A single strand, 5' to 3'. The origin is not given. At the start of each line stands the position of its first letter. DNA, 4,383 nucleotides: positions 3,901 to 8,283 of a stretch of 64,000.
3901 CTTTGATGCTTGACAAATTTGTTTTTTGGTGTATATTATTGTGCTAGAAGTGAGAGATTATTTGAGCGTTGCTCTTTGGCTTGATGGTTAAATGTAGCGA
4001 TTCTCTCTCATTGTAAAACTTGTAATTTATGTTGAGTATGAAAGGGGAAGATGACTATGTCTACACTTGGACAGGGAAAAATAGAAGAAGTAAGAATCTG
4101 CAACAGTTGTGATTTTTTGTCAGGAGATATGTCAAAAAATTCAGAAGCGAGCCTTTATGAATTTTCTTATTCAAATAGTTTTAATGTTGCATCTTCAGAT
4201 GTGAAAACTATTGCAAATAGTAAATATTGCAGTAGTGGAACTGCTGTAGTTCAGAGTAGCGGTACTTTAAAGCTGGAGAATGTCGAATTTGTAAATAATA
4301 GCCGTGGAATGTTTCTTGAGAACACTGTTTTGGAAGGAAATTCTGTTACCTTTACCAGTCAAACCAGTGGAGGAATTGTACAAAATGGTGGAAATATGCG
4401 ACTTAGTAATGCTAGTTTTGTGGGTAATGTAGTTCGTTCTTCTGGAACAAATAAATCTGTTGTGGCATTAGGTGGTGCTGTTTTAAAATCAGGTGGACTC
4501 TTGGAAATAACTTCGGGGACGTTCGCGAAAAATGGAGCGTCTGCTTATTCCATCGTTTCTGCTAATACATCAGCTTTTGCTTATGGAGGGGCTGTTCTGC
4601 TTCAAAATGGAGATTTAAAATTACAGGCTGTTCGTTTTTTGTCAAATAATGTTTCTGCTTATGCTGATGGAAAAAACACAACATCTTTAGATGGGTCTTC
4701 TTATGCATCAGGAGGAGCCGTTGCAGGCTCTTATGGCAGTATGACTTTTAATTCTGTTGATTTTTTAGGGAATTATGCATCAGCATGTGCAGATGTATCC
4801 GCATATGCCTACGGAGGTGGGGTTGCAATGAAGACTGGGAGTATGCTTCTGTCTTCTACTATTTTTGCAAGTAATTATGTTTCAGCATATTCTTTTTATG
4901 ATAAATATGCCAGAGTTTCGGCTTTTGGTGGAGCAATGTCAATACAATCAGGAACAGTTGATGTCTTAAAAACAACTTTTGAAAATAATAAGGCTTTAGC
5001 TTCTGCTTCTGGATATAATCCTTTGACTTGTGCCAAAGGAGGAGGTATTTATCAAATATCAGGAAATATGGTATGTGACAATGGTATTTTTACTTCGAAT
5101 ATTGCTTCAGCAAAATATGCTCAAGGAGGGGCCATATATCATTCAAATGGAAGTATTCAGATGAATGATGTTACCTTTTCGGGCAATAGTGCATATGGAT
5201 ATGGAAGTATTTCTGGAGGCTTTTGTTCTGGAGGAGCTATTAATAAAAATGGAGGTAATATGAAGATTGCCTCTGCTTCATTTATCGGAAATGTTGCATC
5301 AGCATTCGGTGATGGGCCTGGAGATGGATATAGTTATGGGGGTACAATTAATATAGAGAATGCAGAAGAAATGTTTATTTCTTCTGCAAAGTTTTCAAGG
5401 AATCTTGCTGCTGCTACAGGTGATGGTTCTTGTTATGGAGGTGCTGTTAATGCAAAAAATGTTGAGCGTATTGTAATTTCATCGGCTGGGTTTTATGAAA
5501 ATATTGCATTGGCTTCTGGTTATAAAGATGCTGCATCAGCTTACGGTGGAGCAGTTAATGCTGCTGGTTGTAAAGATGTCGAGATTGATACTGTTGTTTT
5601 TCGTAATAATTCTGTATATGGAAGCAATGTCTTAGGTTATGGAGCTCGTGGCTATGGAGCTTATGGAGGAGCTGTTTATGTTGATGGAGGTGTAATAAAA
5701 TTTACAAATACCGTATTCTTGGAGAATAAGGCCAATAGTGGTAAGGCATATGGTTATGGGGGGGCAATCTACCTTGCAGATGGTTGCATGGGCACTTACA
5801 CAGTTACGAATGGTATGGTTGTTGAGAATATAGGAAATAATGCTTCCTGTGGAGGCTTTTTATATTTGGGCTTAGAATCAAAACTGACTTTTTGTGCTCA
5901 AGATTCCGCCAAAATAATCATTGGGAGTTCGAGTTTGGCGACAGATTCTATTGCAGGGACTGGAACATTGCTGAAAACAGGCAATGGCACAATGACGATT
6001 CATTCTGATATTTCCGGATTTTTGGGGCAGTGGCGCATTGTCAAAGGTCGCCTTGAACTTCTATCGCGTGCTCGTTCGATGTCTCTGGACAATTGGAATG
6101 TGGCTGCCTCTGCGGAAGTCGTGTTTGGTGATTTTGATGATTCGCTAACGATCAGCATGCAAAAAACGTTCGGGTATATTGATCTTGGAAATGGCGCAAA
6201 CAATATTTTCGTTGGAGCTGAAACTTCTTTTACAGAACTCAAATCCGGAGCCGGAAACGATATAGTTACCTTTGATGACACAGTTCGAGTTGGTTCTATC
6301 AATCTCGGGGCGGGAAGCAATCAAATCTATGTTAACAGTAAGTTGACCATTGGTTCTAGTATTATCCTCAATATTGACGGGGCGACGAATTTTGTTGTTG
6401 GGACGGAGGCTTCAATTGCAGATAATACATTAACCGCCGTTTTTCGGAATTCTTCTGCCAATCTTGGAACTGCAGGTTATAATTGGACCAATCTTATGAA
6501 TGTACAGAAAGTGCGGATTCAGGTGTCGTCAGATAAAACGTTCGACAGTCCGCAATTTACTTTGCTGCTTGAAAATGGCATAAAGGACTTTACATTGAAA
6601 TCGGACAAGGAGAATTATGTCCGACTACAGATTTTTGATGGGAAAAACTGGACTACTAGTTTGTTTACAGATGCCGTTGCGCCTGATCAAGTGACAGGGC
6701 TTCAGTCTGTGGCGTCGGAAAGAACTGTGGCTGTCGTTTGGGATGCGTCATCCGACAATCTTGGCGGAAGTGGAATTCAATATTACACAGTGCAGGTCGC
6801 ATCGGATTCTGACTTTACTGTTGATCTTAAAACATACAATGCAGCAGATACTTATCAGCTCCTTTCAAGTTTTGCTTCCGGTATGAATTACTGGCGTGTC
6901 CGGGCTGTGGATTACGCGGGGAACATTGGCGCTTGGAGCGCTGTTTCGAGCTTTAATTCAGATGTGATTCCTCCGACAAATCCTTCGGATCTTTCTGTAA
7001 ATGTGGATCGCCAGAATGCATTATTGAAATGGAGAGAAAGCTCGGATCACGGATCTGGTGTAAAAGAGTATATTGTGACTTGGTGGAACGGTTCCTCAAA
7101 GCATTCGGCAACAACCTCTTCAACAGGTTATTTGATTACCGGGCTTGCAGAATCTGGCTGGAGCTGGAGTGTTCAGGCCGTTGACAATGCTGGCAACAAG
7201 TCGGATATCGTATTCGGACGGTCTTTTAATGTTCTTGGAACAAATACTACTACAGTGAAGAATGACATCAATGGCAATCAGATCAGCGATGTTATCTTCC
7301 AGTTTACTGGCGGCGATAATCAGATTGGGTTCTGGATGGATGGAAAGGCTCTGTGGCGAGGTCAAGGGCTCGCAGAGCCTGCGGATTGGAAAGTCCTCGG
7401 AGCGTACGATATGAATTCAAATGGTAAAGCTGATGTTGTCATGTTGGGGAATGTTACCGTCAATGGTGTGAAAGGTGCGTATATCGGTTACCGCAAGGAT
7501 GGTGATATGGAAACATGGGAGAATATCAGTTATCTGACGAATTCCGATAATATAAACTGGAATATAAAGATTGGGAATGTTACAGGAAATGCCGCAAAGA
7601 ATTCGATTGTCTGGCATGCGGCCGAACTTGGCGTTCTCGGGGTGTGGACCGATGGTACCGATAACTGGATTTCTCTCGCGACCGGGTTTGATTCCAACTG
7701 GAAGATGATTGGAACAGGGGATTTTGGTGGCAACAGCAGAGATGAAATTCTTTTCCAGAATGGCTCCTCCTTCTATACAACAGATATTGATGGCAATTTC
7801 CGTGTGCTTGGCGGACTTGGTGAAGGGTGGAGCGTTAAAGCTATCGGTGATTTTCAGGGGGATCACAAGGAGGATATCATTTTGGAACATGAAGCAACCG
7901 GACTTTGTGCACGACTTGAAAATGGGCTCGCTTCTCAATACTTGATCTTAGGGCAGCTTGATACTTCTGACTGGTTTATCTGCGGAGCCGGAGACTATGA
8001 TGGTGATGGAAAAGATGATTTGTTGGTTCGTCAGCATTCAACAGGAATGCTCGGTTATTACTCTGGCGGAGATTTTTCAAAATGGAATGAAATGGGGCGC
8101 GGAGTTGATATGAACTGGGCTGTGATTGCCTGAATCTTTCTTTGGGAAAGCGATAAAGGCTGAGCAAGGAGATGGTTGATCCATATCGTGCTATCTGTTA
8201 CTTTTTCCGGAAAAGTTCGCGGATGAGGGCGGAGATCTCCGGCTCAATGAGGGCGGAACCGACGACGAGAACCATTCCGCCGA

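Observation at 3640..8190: AT-rich compositional island carrying a single 4.1-kb adhesin-like gene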

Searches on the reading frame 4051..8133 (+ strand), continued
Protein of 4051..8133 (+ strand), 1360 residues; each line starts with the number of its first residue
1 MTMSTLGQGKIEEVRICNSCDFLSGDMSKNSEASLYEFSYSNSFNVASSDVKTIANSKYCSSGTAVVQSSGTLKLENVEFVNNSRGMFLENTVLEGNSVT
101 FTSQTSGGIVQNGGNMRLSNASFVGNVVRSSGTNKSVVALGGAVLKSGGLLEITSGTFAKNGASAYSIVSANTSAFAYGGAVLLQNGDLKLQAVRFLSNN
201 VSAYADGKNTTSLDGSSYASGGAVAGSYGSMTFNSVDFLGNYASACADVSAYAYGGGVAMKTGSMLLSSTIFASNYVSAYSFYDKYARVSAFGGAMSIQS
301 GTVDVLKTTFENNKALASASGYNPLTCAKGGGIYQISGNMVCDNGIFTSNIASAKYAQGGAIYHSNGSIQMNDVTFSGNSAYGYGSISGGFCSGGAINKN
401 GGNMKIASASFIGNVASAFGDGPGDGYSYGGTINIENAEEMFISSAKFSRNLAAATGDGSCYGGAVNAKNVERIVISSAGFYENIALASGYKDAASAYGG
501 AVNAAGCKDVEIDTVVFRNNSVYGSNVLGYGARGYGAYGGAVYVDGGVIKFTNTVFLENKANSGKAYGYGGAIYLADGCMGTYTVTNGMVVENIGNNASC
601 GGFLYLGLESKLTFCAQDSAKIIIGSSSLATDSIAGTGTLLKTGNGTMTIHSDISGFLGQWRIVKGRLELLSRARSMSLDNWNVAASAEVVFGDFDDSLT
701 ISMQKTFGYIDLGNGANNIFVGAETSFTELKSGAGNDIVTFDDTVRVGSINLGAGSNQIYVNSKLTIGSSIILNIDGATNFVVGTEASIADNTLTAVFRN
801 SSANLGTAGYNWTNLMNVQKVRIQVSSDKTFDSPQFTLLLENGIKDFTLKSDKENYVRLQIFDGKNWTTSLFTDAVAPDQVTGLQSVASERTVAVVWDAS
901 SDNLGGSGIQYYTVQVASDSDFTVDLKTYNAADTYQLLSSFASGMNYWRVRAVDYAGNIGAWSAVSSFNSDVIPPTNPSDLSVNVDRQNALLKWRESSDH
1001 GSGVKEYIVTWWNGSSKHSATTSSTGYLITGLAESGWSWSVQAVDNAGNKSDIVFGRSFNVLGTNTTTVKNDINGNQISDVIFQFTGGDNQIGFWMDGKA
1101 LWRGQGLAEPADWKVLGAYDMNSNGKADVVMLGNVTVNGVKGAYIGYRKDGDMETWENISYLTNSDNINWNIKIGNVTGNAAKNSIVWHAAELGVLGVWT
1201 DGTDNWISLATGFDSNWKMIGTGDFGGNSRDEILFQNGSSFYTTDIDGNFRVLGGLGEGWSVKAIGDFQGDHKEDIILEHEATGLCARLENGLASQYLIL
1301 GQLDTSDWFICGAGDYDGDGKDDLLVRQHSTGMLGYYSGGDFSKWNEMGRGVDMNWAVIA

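Call 47: list_cluster_members(proteins=[window:4051-8130:+, window:2698-3492:-, window:9209-10219:-, window:10403-11779:-, window:17477-18538:-, window:18633-20621:+, window:13874-14710:-])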
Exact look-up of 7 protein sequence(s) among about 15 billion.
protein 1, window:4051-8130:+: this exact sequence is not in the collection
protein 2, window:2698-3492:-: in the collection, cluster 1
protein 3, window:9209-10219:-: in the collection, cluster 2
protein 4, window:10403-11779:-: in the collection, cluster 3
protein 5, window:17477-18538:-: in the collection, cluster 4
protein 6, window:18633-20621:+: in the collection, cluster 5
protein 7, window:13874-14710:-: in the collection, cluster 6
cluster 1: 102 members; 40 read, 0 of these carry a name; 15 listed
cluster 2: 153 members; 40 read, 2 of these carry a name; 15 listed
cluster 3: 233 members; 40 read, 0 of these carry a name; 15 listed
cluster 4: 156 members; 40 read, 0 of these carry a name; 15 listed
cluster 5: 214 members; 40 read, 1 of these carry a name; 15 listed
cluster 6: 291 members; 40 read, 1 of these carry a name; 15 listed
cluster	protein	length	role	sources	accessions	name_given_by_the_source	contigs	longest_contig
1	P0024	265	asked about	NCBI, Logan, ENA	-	-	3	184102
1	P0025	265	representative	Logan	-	-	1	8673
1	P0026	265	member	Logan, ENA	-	-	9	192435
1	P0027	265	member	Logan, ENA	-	-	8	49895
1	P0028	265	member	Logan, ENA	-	-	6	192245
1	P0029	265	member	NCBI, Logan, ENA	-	-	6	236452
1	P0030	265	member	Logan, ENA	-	-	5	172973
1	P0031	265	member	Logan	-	-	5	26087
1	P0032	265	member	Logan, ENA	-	-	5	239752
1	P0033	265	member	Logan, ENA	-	-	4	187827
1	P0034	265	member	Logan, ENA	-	-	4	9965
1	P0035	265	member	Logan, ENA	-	-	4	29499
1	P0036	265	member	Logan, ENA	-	-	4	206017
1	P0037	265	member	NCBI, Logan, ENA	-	-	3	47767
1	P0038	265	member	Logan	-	-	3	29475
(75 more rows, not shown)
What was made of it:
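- Host identity comes from call 47.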

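Call 60: find_encoding_contigs(protein=P0026, flank=10000, max_places=10)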
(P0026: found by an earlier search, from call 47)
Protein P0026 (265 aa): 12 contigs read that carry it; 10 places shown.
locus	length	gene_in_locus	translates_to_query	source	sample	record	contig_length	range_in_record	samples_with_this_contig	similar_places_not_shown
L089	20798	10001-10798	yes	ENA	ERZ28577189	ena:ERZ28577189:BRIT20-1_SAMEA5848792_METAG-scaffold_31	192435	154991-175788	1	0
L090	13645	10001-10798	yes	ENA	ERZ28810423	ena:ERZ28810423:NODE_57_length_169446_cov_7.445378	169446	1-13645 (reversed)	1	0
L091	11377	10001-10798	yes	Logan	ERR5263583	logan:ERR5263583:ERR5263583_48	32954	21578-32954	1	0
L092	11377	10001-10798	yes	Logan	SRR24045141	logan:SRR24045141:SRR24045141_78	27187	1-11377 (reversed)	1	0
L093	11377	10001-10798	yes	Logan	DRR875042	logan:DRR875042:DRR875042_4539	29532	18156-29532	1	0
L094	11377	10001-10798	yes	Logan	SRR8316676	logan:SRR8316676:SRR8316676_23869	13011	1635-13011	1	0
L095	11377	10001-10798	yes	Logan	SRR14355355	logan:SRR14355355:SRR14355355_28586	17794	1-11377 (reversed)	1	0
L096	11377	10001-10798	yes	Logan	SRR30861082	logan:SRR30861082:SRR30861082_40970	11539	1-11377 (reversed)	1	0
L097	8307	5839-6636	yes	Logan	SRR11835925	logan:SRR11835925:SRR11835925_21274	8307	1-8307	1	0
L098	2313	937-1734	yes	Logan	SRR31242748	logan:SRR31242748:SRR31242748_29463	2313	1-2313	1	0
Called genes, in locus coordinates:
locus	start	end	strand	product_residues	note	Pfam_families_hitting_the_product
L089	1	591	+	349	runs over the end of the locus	PF08240:ADH_N, PF00107:ADH_zinc_N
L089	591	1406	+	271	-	PF01261:AP_endonuc_2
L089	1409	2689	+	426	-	PF05448:AXE1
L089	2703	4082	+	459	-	PF01074:Glyco_hydro_38N (weak), PF03065:Glyco_hydro_57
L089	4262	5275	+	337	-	PF00392:GntR, PF13407:Peripla_BP_4 (faint), PF00532:Peripla_BP_1, PF13377:Peripla_BP_3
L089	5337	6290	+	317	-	PF00892:EamA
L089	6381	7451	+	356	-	PF00356:LacI, PF13407:Peripla_BP_4 (weak), PF13377:Peripla_BP_3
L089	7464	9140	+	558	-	PF00933:Glyco_hydro_3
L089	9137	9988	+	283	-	-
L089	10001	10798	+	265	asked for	PF08902:DUF1848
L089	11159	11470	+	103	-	PF01839:FG-GAP (weak)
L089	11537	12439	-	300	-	PF12833:HTH_18, PF00165:HTH_AraC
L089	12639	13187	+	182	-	-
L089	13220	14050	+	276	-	PF07963:N_methyl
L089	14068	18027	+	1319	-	-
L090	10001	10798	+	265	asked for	PF08902:DUF1848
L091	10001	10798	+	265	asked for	PF08902:DUF1848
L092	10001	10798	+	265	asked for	PF08902:DUF1848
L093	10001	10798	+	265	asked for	PF08902:DUF1848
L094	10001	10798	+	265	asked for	PF08902:DUF1848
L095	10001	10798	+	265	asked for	PF08902:DUF1848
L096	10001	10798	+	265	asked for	PF08902:DUF1848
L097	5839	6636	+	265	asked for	PF08902:DUF1848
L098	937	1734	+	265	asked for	PF08902:DUF1848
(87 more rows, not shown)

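Call 67: find_encoding_contigs(protein=window:4057-8133:+, flank=10000, max_places=10)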
Protein window:4057-8133:+ (1358 aa): 6 contigs read that carry it; 2 places shown.
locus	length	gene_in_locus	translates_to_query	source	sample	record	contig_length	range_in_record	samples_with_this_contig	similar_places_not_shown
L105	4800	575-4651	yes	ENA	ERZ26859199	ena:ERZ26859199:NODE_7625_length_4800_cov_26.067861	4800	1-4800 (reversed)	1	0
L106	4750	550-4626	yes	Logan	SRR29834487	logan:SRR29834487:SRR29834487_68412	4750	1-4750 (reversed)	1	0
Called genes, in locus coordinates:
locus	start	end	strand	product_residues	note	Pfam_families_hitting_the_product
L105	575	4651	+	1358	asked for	PF00041:fn3 (faint)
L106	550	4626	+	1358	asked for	PF00041:fn3 (faint)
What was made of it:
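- The exact protein is also on record on contigs of 20-200 kb (call 67).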

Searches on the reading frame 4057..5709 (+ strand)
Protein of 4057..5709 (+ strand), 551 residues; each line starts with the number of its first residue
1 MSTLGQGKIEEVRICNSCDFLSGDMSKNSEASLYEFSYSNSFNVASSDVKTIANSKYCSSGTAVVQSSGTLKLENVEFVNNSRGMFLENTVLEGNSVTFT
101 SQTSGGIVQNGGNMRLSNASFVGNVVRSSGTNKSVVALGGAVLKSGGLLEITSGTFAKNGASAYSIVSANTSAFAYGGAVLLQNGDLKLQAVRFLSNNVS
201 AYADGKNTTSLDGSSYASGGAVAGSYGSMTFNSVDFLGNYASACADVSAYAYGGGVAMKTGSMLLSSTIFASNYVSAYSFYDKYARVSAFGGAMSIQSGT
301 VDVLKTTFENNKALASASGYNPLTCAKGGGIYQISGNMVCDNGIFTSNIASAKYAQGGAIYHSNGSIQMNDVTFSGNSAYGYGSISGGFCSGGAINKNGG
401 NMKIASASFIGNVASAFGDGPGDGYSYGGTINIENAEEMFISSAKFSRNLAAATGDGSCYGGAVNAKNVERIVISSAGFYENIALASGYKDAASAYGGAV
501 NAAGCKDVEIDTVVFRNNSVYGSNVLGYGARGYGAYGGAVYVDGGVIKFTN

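Call 82: find_related_loci(query=window:4057-5709:+, collection=viral_contigs, flank=5000)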
Query window:4057-5709:+ (551 aa) in viral_contigs; peptide patterns used: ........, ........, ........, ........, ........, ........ (x = any residue, [..] = any of these).
9 stretches matched a pattern, but none encodes a relative of the query by tblastn (E <= 1e-3).
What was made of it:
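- Tried and rejected: A viral-contig scan with the N-terminal half found nothing (call 82).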

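Call 83: find_homologous_proteins(query=window:4057-5709:+, max_evalue=0.00001)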
Query window:4057-5709:+ (551 aa): 2 proteins with E <= 0.00001 among 8000 candidates.
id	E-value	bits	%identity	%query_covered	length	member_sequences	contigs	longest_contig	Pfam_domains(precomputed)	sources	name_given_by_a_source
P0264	1.9e-24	105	29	73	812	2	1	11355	PF13229.13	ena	-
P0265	7.3e-8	50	31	33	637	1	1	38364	PF02415.24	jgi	jgi:hypothetical protein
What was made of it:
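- The best relative of the N-terminal half, P0264, carries the generic Pfam Beta_helix domain (call 83).
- Tried and rejected: Donor search: a second database search with only the AT-rich N-terminal 551 aa gave 29% identity at best (call 83).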

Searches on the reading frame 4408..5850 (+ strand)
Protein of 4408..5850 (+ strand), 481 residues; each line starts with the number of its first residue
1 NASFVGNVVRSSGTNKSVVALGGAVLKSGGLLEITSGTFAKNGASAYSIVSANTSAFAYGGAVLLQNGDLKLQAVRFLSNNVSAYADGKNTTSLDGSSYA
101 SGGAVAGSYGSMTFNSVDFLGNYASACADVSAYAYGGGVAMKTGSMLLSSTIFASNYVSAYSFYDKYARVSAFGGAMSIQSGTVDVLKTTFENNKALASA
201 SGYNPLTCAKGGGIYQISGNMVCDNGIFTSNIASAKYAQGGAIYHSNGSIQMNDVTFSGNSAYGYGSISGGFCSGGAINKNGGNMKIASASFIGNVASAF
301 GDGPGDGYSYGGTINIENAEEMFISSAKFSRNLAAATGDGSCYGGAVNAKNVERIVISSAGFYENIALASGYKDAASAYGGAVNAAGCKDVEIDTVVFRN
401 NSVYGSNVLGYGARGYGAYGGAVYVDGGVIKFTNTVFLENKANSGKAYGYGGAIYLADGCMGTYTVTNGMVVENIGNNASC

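Call 87: search_protein_families(library=pfam, proteins=[window:4408-5850:+], max_evalue=10)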
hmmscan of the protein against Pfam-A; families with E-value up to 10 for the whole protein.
window:4408-5850:+ (481 aa): 2 families
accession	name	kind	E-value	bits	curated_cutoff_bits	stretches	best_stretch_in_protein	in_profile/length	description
PF02415.23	Chlam_PMP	-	0.16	12.8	20.6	4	189-215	2-17/19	Chlamydia polymorphic membrane protein (Chlamydia_PMP) repeat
PF06988.16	NifT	-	0.26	11.5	22.6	0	49-69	26-45/64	NifT/FixU protein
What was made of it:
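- On Chlamydial Pmp / type V autotransporter: Pfam PF02415 scores 12.8 bits against a 20.6 cut-off (E 0.16) on the repeat region (call 87).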
